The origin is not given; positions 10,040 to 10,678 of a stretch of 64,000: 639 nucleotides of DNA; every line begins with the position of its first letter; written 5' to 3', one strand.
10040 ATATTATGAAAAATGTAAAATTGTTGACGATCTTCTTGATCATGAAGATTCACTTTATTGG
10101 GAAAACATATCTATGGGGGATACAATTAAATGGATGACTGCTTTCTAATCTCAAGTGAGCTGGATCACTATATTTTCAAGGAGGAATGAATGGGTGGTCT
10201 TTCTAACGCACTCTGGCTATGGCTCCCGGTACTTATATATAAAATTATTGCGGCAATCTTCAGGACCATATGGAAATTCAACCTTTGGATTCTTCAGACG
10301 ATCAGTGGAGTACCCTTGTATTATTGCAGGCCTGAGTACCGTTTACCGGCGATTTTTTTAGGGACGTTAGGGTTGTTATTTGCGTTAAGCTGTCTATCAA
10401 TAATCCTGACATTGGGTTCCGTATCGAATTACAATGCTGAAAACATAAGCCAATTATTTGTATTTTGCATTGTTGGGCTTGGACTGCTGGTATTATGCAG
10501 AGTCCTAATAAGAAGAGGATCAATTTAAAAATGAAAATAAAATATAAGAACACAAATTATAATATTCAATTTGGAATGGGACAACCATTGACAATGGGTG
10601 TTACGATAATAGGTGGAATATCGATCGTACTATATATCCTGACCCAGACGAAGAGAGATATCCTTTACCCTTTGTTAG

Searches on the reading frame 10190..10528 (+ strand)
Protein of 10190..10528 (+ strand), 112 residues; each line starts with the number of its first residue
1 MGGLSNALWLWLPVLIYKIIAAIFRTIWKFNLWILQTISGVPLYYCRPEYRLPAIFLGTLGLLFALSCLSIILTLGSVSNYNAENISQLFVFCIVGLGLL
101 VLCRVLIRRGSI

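Call 43: search_protein_families(library=pfam, proteins=[window:10190-10528:+], max_evalue=0.05)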
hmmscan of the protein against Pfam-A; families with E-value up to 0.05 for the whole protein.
window:10190-10528:+ (112 aa): 0 families

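Call 105: search_protein_families(library=ncbifam, proteins=[window:10190-10528:+], max_evalue=0.05)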
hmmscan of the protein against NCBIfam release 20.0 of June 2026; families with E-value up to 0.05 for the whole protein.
window:10190-10528:+ (112 aa): 0 families
